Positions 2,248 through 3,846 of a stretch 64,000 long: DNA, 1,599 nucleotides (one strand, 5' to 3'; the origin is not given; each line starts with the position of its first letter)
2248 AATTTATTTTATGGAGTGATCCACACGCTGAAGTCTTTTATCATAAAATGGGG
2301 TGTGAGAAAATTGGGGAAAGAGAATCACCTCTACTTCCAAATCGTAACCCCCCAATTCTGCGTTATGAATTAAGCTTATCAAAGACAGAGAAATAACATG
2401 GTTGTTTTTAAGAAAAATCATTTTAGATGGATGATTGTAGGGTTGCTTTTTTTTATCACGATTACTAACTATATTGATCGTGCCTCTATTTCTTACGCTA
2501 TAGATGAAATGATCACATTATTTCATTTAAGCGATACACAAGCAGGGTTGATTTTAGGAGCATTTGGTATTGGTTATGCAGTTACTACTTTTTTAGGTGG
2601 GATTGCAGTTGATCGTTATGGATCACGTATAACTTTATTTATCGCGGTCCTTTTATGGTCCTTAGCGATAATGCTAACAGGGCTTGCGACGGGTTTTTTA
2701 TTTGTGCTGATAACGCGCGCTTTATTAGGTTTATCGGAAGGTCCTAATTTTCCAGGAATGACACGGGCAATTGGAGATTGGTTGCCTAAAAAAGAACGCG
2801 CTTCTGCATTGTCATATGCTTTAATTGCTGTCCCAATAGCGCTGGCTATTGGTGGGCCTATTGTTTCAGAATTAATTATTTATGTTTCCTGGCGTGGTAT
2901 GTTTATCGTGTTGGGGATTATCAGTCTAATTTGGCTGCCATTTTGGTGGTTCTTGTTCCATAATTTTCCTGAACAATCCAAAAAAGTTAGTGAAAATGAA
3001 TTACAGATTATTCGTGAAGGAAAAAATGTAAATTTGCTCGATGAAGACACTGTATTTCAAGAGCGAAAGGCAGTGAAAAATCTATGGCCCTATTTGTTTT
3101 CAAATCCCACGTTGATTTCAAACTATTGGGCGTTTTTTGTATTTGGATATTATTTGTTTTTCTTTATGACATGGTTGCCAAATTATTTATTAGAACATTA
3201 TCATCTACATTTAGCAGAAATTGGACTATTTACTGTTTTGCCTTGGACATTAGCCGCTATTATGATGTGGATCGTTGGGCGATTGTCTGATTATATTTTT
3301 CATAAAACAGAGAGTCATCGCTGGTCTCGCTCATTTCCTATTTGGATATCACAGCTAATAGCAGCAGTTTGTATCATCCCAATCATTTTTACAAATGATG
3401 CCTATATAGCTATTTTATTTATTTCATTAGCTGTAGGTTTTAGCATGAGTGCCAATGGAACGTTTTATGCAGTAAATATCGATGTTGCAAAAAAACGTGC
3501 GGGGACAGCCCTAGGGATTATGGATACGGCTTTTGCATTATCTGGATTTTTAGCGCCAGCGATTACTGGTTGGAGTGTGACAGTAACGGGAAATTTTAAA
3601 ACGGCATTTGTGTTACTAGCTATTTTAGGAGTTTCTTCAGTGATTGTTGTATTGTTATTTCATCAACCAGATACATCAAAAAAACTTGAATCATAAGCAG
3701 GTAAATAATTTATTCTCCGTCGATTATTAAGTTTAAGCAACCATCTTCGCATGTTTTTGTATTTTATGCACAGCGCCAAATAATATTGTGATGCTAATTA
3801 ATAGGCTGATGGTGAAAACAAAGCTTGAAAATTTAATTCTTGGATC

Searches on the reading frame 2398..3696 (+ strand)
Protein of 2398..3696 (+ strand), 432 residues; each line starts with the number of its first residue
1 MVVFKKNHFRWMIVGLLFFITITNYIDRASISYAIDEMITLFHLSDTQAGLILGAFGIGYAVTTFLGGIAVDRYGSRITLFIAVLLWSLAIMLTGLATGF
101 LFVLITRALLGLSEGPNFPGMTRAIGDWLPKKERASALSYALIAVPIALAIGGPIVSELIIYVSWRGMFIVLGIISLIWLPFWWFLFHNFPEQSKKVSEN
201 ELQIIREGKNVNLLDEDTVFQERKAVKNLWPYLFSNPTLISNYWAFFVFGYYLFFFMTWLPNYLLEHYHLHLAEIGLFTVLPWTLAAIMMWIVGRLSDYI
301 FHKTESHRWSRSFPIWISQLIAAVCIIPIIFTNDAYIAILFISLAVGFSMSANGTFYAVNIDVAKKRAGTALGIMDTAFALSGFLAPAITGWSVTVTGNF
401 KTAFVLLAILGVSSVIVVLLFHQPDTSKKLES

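Call 115: search_protein_families(library=ncbifam, proteins=[window:2398-3696:+], max_evalue=1e-10)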
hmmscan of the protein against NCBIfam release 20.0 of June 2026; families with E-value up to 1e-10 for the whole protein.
window:2398-3696:+ (432 aa): 13 families
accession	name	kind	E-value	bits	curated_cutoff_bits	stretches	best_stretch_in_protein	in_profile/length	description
TIGR00893.1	2A0114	subfamily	3.3e-73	246.9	395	1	21-421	3-398/399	D-galactonate transporter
TIGR00881.1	2A0104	subfamily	2.3e-40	138.8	407.75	1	18-404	1-379/379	phosphoglycerate transporter protein PgtP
TIGR00894.1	2A0114euk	subfamily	6.8e-34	117.2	626.45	1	41-425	70-453/465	Na(+)-dependent inorganic phosphate cotransporter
TIGR00895.1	2A0115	subfamily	1.4e-27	96.6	418.55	1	6-392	11-396/398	aromatic acid/H+ symport family MFS transporter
TIGR02332.1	HpaX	equivalog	2.4e-17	63.2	615.4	1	7-410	4-409/412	4-hydroxyphenylacetate permease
NF008586.0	PRK11551.1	equivalog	8.3e-15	54.7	410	1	11-305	14-287/406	3-(3-hydroxy-phenyl)propionate transporter MhpT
TIGR00880.1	2_A_01_02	superfamily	1.1e-13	51.5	131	0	58-188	5-139/141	multidrug resistance protein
TIGR00886.1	2A0108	subfamily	2e-13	50.2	311.7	1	40-376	30-361/368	NarK family nitrate/nitrite MFS transporter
NF049980.1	SfMCT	equivalog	2.9e-13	49.3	320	0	37-200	27-190/378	L-lactate MFS transporter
TIGR00711.1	efflux_EmrB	subfamily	1.9e-12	46.7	230.2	0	22-197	12-186/485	DHA2 family efflux MFS transporter permease subunit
NF053517.1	HbztTptrPcaK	equivalog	2.3e-12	46.6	770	1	8-265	15-280/437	4-hydroxybenzoate transporter PcaK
NF038077.1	MFS_export_MxcK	equivalog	3.2e-12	46.2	525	1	19-186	18-186/405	myxochelin export MFS transporter MxcK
NF003024.0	PRK03893.1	subfamily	1.8e-11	43.5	604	1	29-201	38-205/497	sialate:H+ symport family MFS transporter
